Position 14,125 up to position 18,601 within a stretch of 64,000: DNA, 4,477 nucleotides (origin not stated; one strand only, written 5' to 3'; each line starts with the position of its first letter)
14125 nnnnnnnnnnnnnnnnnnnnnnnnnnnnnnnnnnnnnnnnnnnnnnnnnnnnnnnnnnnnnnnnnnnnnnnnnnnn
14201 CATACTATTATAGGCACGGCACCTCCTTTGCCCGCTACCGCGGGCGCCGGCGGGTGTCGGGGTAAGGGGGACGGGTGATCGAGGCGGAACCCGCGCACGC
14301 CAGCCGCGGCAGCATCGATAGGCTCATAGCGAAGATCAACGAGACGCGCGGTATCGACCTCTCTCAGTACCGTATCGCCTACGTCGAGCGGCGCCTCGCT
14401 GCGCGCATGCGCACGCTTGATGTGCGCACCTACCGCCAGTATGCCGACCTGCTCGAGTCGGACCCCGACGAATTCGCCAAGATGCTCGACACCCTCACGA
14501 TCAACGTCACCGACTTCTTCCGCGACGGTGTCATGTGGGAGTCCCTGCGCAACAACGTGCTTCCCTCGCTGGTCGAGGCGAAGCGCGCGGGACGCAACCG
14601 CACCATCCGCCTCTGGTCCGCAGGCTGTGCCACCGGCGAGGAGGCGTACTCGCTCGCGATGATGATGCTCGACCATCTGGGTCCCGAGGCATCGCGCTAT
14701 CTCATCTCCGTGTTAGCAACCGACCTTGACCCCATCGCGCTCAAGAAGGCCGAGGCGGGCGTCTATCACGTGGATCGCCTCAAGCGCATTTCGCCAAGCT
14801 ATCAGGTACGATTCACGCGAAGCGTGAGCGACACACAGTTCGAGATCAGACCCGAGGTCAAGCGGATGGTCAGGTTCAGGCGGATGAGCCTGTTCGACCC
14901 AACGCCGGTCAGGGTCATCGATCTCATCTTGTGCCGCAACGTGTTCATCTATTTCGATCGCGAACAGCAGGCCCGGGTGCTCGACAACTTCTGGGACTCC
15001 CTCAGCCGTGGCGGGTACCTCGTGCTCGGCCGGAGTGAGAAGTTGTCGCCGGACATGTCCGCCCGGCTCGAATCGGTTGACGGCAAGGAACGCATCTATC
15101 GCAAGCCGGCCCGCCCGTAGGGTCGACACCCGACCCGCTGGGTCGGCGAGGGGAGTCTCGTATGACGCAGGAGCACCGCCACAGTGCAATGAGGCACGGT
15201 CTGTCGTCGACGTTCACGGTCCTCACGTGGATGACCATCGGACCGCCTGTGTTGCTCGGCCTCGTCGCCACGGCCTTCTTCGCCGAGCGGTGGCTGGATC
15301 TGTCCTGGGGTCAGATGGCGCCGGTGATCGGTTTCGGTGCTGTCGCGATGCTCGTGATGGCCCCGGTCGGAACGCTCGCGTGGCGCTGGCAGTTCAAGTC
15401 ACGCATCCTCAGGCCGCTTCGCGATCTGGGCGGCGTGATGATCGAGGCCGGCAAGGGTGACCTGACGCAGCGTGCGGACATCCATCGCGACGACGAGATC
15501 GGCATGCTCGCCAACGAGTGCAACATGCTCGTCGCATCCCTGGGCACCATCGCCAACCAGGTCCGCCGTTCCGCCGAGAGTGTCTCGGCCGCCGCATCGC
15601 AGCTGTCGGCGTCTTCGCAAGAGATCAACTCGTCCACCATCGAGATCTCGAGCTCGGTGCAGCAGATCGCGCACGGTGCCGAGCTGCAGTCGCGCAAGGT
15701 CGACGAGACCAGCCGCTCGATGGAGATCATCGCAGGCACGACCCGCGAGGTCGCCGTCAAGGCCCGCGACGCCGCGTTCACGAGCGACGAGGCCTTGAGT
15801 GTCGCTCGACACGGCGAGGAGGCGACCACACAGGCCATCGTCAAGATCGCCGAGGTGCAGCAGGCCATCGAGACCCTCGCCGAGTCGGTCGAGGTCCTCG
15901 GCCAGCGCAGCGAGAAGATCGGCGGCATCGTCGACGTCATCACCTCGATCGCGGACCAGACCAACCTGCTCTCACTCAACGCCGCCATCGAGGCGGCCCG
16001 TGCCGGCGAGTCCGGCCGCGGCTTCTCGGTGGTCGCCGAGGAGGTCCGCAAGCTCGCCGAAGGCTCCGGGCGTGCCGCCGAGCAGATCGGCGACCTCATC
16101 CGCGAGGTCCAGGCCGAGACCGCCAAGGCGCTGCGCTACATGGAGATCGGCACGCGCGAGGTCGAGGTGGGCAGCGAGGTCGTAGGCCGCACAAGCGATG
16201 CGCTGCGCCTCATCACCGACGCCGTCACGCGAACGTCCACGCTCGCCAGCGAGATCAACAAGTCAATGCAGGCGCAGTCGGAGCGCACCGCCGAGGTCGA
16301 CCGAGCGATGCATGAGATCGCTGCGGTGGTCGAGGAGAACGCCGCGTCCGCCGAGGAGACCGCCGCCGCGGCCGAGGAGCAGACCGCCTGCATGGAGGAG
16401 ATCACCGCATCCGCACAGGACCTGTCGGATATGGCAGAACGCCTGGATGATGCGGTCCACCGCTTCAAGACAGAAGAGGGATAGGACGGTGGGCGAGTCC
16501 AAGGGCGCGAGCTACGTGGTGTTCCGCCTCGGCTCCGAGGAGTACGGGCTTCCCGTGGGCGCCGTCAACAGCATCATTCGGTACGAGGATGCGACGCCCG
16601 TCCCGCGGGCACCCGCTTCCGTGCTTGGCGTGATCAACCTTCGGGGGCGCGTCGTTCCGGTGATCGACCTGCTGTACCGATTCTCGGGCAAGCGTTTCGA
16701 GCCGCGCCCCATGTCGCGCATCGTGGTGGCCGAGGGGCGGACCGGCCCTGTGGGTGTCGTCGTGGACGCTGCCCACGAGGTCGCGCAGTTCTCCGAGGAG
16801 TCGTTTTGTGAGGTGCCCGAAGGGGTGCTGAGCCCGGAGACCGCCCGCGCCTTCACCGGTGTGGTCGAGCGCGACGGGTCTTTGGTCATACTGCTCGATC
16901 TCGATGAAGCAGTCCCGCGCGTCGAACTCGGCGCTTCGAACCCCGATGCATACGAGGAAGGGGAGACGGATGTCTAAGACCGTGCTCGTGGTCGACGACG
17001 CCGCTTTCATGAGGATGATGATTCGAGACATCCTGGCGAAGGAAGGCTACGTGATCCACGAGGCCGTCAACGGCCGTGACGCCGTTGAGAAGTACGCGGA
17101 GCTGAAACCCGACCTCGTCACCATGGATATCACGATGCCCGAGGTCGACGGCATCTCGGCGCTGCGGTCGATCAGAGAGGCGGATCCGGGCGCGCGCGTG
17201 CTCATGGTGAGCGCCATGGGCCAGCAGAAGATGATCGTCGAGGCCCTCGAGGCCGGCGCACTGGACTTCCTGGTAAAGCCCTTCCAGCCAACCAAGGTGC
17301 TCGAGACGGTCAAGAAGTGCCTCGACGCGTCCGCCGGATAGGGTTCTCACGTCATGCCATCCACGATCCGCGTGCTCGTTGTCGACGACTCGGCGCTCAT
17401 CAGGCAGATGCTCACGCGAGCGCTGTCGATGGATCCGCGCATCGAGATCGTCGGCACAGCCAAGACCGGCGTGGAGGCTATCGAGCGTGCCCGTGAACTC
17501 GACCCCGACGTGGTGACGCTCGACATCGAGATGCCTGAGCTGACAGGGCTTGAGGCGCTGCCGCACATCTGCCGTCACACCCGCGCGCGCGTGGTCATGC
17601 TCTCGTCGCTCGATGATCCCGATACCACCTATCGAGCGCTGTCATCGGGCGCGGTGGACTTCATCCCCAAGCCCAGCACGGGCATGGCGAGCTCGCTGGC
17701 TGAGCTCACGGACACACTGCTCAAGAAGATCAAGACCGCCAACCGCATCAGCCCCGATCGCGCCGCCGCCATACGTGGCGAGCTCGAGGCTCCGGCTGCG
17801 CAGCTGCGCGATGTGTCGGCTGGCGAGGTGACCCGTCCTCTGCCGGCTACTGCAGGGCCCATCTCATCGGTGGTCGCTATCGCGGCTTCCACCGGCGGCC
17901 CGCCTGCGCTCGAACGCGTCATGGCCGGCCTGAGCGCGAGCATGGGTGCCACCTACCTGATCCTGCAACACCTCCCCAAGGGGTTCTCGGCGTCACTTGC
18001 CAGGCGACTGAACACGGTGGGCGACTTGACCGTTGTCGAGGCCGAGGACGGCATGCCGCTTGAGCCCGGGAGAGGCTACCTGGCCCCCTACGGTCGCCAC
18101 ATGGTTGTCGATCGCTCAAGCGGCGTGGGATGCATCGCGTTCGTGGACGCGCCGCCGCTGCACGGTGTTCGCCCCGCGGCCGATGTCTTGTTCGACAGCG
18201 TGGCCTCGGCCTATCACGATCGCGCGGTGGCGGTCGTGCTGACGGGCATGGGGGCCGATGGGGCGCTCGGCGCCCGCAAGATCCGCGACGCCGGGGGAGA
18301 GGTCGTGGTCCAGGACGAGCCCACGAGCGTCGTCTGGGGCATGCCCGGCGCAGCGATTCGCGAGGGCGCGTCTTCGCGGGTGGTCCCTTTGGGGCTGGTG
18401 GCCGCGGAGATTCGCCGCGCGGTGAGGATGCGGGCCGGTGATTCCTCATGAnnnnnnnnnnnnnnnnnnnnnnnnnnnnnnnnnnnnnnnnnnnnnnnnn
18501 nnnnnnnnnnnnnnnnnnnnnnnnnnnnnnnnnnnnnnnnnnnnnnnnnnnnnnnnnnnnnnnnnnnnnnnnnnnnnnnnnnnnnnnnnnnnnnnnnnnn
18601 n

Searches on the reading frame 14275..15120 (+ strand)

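Call 40: search_protein_families(library=pfam, proteins=[window:14275-15120:+], max_evalue=0.0001)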
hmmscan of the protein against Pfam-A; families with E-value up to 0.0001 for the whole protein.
window:14275-15120:+ (281 aa): 5 families
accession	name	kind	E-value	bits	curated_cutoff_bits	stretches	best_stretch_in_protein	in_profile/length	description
PF01739.24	CheR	-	1.6e-55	188.1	27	1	77-270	1-191/195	CheR methyltransferase, SAM binding domain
PF03705.20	CheR_N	-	3.9e-14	52.5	27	1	15-64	4-53/53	CheR methyltransferase, all-alpha domain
PF08242.18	Methyltransf_12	-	4.6e-06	27.7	30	0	196-249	48-98/98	Methyltransferase domain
PF13649.12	Methyltransf_25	-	5.8e-05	24.1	27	0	199-247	48-97/97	Methyltransferase domain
PF08241.18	Methyltransf_11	-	9.9e-05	23.3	21.2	0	196-251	43-95/95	Methyltransferase domain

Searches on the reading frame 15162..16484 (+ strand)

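Call 40: search_protein_families(library=pfam, proteins=[window:15162-16484:+], max_evalue=0.0001)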
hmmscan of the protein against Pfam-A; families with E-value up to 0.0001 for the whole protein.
window:15162-16484:+ (440 aa): 3 families
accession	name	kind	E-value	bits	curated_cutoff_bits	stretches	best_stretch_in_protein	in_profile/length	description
PF00015.26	MCPsignal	-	8.6e-47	159.6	34.6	1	226-389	8-171/172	Methyl-accepting chemotaxis protein (MCP) signalling domain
PF00672.30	HAMP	-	8.5e-09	36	25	1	80-118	4-42/53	HAMP domain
PF10046.14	BLOC1_2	-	7e-05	23.5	33.4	0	353-434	9-90/96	Biogenesis of lysosome-related organelles complex-1 subunit 2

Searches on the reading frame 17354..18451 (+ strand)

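Call 40: search_protein_families(library=pfam, proteins=[window:17354-18451:+], max_evalue=0.0001)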
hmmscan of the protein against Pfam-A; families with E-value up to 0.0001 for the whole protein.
window:17354-18451:+ (365 aa): 2 families
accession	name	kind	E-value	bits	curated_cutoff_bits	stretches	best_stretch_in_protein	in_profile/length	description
PF01339.22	CheB_methylest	-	9.2e-59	198.5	24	1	174-353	1-174/174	CheB methylesterase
PF00072.30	Response_reg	-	3.5e-23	82.3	30.2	1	7-108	1-101/111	Response regulator receiver domain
